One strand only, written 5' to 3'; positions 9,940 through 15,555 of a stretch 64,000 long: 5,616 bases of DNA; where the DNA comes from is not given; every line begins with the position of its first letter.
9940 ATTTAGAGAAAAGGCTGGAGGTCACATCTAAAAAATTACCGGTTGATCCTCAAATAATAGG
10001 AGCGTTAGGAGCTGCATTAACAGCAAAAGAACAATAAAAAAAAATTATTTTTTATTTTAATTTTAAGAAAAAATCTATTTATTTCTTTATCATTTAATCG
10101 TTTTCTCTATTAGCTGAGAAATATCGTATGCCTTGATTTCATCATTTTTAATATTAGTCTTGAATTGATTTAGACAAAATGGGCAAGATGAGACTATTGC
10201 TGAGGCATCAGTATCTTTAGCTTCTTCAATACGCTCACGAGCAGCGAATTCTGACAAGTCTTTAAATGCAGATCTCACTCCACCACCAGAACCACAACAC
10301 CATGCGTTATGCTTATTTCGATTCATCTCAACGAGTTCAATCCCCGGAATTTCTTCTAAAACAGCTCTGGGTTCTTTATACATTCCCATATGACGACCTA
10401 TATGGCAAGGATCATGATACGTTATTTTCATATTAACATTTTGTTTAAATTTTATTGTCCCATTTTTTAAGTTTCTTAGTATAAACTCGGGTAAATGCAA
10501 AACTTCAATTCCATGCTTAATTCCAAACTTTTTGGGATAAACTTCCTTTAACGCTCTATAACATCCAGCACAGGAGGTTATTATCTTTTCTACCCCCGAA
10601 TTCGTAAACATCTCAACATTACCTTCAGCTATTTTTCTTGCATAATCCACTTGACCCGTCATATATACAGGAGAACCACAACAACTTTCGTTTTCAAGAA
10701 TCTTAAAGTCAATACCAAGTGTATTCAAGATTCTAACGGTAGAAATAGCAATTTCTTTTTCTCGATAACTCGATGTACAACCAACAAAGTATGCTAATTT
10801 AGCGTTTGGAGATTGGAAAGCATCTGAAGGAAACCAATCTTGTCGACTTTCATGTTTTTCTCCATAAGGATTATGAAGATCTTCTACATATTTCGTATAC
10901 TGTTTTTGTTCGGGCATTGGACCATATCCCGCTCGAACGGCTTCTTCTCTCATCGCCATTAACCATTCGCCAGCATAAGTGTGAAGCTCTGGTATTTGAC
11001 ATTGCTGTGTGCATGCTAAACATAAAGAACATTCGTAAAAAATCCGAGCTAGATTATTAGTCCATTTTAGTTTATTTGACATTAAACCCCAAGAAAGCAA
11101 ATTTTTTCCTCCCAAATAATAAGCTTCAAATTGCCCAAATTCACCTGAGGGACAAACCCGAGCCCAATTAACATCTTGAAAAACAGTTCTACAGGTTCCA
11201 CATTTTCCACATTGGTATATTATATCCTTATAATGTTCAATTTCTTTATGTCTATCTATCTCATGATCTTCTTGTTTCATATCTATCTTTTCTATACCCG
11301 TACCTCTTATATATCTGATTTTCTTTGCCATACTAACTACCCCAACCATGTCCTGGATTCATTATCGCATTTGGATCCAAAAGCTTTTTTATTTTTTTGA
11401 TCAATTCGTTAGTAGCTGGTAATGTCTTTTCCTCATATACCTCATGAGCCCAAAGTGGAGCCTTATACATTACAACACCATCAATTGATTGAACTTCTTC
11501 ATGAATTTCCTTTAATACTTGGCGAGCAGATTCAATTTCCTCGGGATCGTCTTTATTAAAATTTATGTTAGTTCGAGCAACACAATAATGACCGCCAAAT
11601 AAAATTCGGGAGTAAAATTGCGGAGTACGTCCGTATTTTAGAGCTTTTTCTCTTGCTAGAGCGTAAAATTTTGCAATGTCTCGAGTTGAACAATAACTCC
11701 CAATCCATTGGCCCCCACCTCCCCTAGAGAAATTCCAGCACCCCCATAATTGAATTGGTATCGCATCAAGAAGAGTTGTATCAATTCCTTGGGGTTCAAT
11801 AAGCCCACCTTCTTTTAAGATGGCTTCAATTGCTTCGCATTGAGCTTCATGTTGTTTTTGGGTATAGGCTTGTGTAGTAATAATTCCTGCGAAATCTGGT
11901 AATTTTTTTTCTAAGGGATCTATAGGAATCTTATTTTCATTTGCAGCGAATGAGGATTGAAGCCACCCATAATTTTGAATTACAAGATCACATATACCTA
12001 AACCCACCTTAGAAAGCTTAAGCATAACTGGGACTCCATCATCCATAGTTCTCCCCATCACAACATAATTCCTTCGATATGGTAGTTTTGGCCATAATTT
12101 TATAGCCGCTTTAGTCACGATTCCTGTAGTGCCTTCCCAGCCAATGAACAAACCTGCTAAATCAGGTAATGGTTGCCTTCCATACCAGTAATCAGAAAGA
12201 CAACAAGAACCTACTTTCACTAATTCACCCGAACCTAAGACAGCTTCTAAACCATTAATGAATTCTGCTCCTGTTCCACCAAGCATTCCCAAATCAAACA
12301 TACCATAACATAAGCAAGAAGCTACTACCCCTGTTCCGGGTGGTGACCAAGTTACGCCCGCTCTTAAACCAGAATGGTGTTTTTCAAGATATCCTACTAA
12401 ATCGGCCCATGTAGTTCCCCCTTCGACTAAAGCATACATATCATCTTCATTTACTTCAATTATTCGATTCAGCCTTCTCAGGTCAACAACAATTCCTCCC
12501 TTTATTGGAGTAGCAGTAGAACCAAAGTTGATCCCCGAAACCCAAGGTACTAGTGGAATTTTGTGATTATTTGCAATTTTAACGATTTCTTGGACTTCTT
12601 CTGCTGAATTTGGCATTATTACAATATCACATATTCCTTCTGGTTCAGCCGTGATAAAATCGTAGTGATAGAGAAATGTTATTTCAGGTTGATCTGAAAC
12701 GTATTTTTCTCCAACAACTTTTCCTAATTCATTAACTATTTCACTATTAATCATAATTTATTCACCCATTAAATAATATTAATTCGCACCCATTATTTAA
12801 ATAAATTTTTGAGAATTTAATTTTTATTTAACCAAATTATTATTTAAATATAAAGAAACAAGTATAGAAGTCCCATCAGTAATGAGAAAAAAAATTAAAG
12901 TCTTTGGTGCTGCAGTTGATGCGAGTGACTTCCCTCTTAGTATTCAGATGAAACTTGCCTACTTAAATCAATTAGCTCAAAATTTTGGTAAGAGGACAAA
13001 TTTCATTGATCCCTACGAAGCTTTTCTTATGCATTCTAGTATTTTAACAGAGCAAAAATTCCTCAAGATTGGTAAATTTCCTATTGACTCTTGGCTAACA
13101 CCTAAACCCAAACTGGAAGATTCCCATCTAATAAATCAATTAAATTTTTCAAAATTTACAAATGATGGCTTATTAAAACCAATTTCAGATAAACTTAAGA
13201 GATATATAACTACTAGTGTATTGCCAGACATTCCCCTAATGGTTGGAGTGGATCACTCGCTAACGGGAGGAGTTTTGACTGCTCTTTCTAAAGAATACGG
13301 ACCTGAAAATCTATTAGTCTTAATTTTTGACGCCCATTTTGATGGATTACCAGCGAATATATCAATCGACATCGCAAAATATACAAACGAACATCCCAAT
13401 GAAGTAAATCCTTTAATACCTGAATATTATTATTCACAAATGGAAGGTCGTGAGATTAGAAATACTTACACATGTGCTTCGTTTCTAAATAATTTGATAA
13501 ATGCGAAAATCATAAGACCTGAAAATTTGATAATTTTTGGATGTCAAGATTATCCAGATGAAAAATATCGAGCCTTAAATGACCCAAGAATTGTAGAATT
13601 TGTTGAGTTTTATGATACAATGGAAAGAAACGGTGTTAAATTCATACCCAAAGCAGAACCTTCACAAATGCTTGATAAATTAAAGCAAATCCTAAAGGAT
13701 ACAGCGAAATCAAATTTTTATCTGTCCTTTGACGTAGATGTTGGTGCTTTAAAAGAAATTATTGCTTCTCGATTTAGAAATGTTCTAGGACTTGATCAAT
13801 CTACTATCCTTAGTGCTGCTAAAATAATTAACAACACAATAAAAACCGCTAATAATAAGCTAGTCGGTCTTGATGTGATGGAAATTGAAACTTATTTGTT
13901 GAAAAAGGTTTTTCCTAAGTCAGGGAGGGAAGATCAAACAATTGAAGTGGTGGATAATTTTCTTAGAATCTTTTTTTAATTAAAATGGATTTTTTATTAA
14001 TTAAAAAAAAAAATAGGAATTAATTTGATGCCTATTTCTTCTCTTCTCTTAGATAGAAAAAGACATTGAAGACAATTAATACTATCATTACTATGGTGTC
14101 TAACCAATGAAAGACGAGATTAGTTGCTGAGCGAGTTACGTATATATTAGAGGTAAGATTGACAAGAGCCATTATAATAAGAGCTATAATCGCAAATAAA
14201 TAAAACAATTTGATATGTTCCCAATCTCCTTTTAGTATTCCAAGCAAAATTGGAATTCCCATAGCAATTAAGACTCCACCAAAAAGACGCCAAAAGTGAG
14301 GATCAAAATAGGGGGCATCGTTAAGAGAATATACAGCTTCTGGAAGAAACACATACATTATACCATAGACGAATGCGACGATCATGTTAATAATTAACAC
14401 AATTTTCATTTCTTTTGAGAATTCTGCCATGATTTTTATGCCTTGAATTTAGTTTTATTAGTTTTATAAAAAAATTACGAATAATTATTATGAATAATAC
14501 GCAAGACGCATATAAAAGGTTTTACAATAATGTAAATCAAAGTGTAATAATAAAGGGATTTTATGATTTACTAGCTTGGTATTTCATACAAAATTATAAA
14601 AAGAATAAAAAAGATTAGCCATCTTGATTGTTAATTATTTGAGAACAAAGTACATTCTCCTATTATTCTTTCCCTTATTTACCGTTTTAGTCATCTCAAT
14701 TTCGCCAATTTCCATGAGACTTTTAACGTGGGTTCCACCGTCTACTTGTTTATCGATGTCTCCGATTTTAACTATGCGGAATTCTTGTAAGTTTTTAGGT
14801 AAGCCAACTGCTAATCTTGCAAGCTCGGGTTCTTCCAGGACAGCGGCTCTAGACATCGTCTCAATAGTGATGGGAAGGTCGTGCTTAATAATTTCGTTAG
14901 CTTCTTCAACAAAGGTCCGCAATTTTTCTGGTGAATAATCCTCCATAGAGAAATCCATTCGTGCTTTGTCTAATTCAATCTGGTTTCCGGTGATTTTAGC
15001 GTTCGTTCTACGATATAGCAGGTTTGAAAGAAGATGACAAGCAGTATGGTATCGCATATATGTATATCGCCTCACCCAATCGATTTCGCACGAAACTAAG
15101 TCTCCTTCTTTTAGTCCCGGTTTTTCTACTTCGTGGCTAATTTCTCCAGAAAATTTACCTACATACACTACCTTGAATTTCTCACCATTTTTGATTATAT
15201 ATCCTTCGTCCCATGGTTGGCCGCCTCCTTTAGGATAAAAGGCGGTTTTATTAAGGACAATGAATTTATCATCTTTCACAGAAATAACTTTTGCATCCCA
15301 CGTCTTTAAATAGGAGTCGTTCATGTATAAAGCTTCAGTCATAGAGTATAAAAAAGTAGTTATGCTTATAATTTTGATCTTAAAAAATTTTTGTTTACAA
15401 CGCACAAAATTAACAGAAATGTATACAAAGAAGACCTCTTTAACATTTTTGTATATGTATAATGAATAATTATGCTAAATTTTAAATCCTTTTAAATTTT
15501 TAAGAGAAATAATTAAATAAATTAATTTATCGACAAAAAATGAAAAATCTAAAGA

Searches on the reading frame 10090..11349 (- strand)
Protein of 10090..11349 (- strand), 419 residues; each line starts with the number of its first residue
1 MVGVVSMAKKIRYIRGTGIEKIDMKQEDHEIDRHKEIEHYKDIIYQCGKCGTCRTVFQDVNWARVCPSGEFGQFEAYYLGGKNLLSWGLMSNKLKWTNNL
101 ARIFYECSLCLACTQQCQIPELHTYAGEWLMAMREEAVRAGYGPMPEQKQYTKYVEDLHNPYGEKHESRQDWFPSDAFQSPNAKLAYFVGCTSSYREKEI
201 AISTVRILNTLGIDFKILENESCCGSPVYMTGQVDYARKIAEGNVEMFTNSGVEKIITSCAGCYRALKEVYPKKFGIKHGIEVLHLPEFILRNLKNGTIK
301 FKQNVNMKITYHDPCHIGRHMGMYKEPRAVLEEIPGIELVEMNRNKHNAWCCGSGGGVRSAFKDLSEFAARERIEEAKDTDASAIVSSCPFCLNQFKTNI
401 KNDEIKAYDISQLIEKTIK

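Call 64: search_protein_families(library=pfam, proteins=[window:10090-11349:-], max_evalue=0.00001)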
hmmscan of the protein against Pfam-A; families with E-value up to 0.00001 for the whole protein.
window:10090-11349:- (419 aa): 2 families
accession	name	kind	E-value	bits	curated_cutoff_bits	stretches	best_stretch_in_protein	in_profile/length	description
PF02754.22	CCG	-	3.4e-44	149.3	20.6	2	309-397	1-85/85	Cysteine-rich domain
PF13183.11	Fer4_8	-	2.8e-06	28.2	27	1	45-118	3-65/68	4Fe-4S dicluster domain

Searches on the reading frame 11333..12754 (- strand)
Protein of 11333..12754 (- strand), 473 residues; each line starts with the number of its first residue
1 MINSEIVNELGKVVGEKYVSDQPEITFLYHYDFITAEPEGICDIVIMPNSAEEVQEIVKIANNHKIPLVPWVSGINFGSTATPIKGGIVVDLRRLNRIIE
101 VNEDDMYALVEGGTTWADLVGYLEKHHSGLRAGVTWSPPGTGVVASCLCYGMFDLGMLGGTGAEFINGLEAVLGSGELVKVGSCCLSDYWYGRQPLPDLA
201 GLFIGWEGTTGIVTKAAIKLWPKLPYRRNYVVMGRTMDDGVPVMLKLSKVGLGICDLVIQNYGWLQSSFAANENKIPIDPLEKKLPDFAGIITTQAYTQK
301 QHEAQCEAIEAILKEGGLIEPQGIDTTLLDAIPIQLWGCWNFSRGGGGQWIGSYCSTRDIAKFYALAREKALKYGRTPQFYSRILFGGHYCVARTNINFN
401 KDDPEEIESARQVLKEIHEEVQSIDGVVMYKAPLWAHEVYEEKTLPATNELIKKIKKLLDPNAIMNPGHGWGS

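Call 65: search_protein_families(library=pfam, proteins=[window:11333-12754:-], max_evalue=0.00001)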
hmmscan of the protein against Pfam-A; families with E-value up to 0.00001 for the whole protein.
window:11333-12754:- (473 aa): 2 families
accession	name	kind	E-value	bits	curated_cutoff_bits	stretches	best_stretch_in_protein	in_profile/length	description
PF01565.28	FAD_binding_4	-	7.5e-26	90.9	26.4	1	43-181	2-138/139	FAD binding domain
PF02913.24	FAD-oxidase_C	-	6.3e-06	26.5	21.2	0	395-468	171-246/248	FAD linked oxidases, C-terminal domain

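Call 68: search_solved_structures(query=window:11333-12754:-, max_evalue=1e-10)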
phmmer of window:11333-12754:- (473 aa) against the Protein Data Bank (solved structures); distinct sequences matched with E-value up to 1e-10: 38.
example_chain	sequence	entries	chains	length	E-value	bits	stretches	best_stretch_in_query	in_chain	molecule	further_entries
8s7p_A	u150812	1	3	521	1.9e-26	96.4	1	7-247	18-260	Oxidoreductase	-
9ffk_A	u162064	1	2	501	7.2e-26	94.4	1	45-257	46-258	FAD-binding oxidoreductase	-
9fge_A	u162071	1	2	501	9.3e-26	94.1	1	45-257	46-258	FAD-binding oxidoreductase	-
1wve_A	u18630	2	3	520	9.7e-26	94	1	46-241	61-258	4-cresol dehydrogenase [hydroxylating] flavoprotein subunit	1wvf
1dii_A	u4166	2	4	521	9.7e-26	94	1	46-241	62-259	P-CRESOL METHYLHYDROXYLASE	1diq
7ywu_A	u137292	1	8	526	1.1e-25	93.8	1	12-236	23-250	Probable vanillyl-alcohol oxidase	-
8bap_A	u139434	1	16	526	1.3e-25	93.6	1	12-236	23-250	Probable vanillyl-alcohol oxidase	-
7ywv_A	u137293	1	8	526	1.5e-25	93.4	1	12-236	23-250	Probable vanillyl-alcohol oxidase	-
8bam_A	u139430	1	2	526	1.6e-25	93.2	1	12-236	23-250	Probable vanillyl-alcohol oxidase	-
9gj0_A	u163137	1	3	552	1.8e-25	93.1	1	12-239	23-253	Probable vanillyl-alcohol oxidase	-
5fxd_A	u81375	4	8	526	1.9e-25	93.1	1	12-236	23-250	PROBABLE VANILLYL-ALCOHOL OXIDASE | EUGENOL OXIDASE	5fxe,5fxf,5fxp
8s7r_A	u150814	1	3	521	1.9e-25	93.1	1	7-247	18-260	Oxidoreductase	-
9h8p_A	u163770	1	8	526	1.9e-25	93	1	12-236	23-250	Probable vanillyl-alcohol oxidase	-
9h8q_A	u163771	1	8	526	2.1e-25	92.9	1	12-236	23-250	Probable vanillyl-alcohol oxidase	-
8s7t_A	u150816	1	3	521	2.6e-25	92.6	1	7-247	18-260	Oxidoreductase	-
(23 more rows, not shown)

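Call 71: search_protein_families(library=ncbifam, proteins=[window:11333-12754:-], max_evalue=0.00001)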
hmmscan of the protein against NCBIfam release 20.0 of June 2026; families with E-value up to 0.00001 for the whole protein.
window:11333-12754:- (473 aa): 3 families
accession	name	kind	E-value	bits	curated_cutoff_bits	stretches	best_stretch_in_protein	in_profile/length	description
TIGR00387.1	glcD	equivalog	2.8e-25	89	567.9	1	45-238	1-188/413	glycolate oxidase subunit GlcD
NF008408.0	PRK11230.1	equivalog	1.2e-11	43.8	897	1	42-228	56-235/499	glycolate oxidase subunit GlcD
NF041227.1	BagG_FevA2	exception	7.9e-07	28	850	1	42-181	46-178/455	bagremycin/ferroverdin biosynthesis FAD-dependent oxygenase BagG/FevA2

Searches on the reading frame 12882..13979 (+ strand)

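Call 65: search_protein_families(library=pfam, proteins=[window:12882-13979:+], max_evalue=0.00001)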
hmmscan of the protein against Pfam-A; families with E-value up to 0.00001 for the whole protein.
window:12882-13979:+ (365 aa): 1 family
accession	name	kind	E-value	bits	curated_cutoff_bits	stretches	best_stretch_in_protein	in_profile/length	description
PF00491.26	Arginase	-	2.6e-15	57.1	22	1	92-336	64-256/280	Arginase family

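Call 71: search_protein_families(library=ncbifam, proteins=[window:12882-13979:+], max_evalue=0.00001)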
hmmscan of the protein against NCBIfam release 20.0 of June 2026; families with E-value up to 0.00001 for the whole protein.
window:12882-13979:+ (365 aa): 3 families
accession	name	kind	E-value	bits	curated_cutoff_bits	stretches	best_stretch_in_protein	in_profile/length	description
TIGR01229.1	rocF_arginase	equivalog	1.2e-08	34.7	227.6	1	106-360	73-294/300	arginase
TIGR01230.1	agmatinase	equivalog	1.6e-06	27.9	174.3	0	117-154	95-130/275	agmatinase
NF002564.0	PRK02190.1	subfamily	9e-06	25.1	302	0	117-157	118-156/307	agmatinase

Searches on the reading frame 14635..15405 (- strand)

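Call 65: search_protein_families(library=pfam, proteins=[window:14635-15405:-], max_evalue=0.00001)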
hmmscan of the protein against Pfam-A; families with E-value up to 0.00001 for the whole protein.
window:14635-15405:- (256 aa): 2 families
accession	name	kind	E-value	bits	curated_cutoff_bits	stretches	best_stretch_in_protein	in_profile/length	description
PF01411.24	tRNA-synt_2c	-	7.8e-15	54.8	30.3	1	39-110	478-550/552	tRNA synthetases class II (A)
PF07973.19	tRNA_SAD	-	3.5e-10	40.1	24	1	210-252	2-44/44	Threonyl and Alanyl tRNA synthetase second additional domain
